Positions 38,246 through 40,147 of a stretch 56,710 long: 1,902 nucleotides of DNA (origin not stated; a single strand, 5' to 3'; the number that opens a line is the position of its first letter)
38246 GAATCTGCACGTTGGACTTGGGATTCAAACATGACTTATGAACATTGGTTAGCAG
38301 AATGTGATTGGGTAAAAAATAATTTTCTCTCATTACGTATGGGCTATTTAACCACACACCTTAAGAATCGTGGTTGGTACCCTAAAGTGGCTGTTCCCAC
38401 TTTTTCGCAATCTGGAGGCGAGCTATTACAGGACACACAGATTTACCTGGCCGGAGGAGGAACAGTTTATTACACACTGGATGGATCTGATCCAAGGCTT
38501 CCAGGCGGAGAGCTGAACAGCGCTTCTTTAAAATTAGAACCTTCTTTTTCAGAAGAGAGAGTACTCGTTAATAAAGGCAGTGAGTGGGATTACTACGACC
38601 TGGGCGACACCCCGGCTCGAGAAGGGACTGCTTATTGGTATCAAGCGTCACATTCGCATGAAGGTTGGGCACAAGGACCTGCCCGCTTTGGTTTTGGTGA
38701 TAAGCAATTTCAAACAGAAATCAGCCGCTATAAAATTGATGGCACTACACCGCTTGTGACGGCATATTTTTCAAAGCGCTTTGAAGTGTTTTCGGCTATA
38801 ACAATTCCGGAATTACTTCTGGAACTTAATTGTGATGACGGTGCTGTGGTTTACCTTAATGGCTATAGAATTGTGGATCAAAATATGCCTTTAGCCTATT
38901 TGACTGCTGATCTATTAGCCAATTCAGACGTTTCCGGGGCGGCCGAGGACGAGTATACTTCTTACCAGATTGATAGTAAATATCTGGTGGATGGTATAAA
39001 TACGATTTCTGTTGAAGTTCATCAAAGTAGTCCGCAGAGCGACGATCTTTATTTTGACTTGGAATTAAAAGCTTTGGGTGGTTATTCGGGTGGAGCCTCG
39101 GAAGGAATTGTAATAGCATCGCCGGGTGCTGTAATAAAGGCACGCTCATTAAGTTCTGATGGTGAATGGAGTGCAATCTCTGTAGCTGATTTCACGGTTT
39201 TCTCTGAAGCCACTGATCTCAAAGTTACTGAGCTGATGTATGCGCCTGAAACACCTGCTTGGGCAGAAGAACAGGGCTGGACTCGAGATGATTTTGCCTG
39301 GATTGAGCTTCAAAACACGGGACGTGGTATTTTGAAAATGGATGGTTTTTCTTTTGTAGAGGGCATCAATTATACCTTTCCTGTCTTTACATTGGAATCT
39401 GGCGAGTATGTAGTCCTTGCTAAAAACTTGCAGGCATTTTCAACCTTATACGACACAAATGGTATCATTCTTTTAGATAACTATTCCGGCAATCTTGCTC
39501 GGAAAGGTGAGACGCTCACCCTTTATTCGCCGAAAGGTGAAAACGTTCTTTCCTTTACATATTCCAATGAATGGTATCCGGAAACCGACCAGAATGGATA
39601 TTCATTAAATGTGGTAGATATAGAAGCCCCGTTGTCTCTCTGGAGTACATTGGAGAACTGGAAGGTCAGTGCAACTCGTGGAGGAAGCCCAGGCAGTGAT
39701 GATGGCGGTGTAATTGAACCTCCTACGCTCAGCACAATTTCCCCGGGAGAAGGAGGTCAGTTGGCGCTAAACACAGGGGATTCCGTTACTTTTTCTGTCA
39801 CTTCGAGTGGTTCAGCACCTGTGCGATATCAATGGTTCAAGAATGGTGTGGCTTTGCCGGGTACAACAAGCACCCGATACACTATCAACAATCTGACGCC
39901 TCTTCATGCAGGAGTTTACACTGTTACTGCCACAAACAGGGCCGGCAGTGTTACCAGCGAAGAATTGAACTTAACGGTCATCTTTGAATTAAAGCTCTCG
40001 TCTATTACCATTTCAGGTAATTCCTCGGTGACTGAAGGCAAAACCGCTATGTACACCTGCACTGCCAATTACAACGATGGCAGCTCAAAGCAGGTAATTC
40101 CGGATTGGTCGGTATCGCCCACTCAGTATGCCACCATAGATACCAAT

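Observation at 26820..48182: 21-kb tandem array of four secreted, catalytically intact CotH-type kinases in an apparent non-spore-former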

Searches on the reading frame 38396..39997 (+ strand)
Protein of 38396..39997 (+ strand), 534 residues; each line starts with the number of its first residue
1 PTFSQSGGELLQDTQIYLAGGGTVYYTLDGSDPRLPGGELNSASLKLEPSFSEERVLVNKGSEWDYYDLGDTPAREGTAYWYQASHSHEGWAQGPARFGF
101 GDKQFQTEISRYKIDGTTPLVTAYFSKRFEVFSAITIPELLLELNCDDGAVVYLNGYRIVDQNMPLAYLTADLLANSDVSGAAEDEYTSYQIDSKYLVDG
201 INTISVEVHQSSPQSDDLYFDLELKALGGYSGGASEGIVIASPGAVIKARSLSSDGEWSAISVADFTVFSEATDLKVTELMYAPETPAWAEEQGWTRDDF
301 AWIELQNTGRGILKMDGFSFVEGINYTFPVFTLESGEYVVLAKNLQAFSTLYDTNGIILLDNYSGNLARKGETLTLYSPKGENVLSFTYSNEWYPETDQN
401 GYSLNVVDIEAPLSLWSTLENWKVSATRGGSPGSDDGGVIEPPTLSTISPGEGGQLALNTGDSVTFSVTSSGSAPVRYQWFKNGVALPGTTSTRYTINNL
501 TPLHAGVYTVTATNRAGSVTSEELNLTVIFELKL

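Call 70: search_protein_families(library=pfam, proteins=[window:38396-39997:+], max_evalue=0.1)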
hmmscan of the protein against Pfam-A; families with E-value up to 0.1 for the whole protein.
window:38396-39997:+ (534 aa): 11 families
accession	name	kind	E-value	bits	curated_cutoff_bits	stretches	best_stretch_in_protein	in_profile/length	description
PF00932.25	LTD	-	3.9e-10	40.5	34.3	1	272-390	5-108/109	Lamin Tail Domain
PF13927.12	Ig_3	-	4.3e-09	37.2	30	1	458-514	13-78/78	Immunoglobulin domain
PF13895.12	Ig_2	-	7.7e-09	36.1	27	1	458-528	11-79/79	Immunoglobulin domain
PF07679.22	I-set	-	3e-07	30.9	23.7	1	456-527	10-89/90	Immunoglobulin I-set domain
PF13287.12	Fn3_assoc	-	0.00016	22.1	23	1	21-34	9-22/59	Fn3 associated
PF00047.31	ig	-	0.00029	21.5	21.8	1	456-521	3-79/81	Immunoglobulin domain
PF13290.12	CHB_HEX_C_1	-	0.0014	19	22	1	15-34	11-33/67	Chitobiase/beta-hexosaminidase C-terminal domain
PF06832.18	BiPBP_C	-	0.002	18.4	26.8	1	443-521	10-87/90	Penicillin-Binding Protein C-terminus Family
PF00801.26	PKD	-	0.0034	17.8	23.5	1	457-521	10-74/80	PKD domain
PF17957.7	Big_7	-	0.007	17.4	24.1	1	443-512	1-70/70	Bacterial Ig domain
PF07686.23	V-set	-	0.022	15.4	26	0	496-528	76-108/109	Immunoglobulin V-set domain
